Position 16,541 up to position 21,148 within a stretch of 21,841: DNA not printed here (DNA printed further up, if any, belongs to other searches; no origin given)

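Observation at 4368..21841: At least five tandem giant paralogs (ZnR-cyclase-STAND-TPR-ConA-like) behind one promoter: candidate NLR-like sensor array with cyclic-nucleotide output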

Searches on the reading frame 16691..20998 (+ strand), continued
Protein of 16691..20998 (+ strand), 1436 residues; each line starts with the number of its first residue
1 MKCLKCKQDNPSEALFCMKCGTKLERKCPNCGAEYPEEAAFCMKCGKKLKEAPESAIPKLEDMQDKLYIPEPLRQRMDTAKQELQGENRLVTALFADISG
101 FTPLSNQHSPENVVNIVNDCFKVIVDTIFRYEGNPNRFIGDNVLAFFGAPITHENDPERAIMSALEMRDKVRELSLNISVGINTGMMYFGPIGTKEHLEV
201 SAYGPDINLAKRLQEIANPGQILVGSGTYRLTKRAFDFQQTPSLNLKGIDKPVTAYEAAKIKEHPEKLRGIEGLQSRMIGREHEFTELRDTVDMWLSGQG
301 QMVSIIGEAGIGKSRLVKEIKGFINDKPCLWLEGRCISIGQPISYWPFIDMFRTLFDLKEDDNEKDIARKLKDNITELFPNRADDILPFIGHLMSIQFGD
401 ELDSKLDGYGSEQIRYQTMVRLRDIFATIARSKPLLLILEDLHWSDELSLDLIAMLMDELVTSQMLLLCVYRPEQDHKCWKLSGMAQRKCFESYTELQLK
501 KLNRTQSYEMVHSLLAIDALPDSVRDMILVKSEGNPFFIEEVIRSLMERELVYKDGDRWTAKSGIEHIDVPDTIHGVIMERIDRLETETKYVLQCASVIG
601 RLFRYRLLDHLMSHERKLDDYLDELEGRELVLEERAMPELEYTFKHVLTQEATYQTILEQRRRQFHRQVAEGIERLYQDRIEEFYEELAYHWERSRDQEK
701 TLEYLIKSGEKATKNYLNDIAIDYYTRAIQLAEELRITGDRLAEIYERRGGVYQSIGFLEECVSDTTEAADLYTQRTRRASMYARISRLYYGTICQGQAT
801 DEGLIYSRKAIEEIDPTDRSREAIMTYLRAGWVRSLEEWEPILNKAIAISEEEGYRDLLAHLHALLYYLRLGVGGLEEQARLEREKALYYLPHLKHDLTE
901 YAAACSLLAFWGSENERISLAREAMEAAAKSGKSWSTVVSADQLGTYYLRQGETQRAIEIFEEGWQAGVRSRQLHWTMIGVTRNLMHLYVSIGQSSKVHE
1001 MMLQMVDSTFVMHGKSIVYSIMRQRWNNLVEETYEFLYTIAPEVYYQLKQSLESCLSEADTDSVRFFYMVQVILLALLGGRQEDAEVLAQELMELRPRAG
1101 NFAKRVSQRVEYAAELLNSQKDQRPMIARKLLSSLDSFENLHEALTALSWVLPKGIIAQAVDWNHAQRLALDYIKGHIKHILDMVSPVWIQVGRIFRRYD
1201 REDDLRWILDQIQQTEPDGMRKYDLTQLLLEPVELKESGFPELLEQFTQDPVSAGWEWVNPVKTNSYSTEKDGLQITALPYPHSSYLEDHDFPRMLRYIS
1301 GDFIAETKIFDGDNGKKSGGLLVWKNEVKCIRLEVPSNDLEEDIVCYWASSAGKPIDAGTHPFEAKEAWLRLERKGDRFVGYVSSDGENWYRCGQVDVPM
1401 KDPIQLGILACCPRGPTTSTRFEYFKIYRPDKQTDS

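Call 47: search_protein_families(library=pfam, proteins=[L067:9167-11434:+, L082:14464-16338:+, L019:1660-3264:+, L046:13387-14088:+, L050:16065-17933:+, L025:8094-9077:+, L063:9227-9973:+, L058:8168-9136:+], max_evalue=0.0001)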
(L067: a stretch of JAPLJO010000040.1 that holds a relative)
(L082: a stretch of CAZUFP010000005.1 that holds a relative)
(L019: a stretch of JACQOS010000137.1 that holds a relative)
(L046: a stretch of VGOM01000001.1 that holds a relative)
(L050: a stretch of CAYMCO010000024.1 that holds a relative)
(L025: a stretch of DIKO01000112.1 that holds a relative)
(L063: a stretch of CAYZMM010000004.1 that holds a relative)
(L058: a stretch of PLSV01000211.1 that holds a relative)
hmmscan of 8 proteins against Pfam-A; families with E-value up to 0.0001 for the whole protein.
L067:9167-11434:+ (756 aa): 3 families
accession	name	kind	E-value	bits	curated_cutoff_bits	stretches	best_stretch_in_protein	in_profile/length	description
PF00027.35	cNMP_binding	-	8.1e-44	147.9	27.5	2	194-280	2-89/89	Cyclic nucleotide-binding domain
PF24179.1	NTE_Ploop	-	5.9e-34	118.2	27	1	310-478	4-170/223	Neuropathy Target Esterase family P-loop like domain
PF01734.28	Patatin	-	1.1e-33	117.4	27.7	1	486-644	1-189/191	Patatin-like phospholipase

L082:14464-16338:+ (625 aa): 2 families
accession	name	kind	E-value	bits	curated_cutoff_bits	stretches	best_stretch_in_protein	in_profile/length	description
PF02518.31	HATPase_c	-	8.5e-26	91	26.4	1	515-618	5-110/111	Histidine kinase-, DNA gyrase B-, and HSP90-like ATPase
PF00027.35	cNMP_binding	-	9.6e-25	86.8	27.5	1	191-274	3-87/89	Cyclic nucleotide-binding domain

L019:1660-3264:+ (535 aa): 2 families
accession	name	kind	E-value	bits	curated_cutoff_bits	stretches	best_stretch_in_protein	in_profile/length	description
PF02518.31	HATPase_c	-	1.6e-25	90.1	26.4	1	428-531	5-110/111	Histidine kinase-, DNA gyrase B-, and HSP90-like ATPase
PF00027.35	cNMP_binding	-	4.2e-22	78.4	27.5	1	101-187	2-89/89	Cyclic nucleotide-binding domain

L046:13387-14088:+ (234 aa): 3 families
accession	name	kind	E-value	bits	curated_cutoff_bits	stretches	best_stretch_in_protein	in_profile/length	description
PF00027.35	cNMP_binding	-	2.3e-26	92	27.5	1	39-124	2-87/89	Cyclic nucleotide-binding domain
PF13545.12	HTH_Crp_2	-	2.5e-18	66.2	27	1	158-231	1-69/70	Crp-like helix-turn-helix domain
PF00325.26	Crp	-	1.1e-05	25.5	21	1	183-214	1-32/32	Bacterial regulatory proteins, crp family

L050:16065-17933:+ (623 aa): 4 families
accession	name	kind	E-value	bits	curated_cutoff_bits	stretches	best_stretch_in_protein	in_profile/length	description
PF13380.12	CoA_binding_2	-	3.5e-39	134.3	22.8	1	489-604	1-116/116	CoA binding domain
PF02518.31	HATPase_c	-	7.6e-28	97.6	26.4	1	356-459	5-110/111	Histidine kinase-, DNA gyrase B-, and HSP90-like ATPase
PF00027.35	cNMP_binding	-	3.4e-25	88.3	27.5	1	29-114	2-88/89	Cyclic nucleotide-binding domain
PF14501.12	HATPase_c_5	-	1.2e-05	25.6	22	1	357-446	6-91/102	GHKL domain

L025:8094-9077:+ (328 aa): 2 families
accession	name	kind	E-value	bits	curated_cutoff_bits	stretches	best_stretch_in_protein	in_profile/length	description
PF00027.35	cNMP_binding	-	7.1e-28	96.9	27.5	1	62-149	2-89/89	Cyclic nucleotide-binding domain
PF00581.25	Rhodanese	-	2e-16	60.7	22.2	1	226-321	2-101/102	Rhodanese-like domain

L063:9227-9973:+ (249 aa): 8 families
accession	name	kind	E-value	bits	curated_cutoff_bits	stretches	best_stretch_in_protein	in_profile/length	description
PF00027.35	cNMP_binding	-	3.7e-27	94.6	27.5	1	64-150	2-88/89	Cyclic nucleotide-binding domain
PF13545.12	HTH_Crp_2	-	1.6e-15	57.3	27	1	184-245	2-62/70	Crp-like helix-turn-helix domain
PF00325.26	Crp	-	3.7e-09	36.6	21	1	206-235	3-32/32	Bacterial regulatory proteins, crp family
PF12840.13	HTH_20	-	6.7e-06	26.4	27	1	203-237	16-50/51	Helix-turn-helix domain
PF13412.12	HTH_24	-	8.2e-06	25.7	21.9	1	205-235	17-47/48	Winged helix-turn-helix DNA-binding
PF01047.28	MarR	-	2.4e-05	24.6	24.6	1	204-239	16-51/59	MarR family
PF25213.1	HVO_A0261_N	-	7.5e-05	23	35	0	203-238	22-57/86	HVO_A0261 N-terminal domain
PF12802.13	MarR_2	-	8.4e-05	23.1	27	0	203-239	16-54/61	MarR family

L058:8168-9136:+ (323 aa): 2 families
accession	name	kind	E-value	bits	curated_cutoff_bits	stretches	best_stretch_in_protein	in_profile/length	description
PF00027.35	cNMP_binding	-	1.2e-23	83.3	27.5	1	56-140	5-89/89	Cyclic nucleotide-binding domain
PF00581.25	Rhodanese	-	1.9e-15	57.6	22.2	1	225-313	10-102/102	Rhodanese-like domain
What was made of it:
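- One relative is linked to a cNMP-binding patatin phospholipase (L067, call 47).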
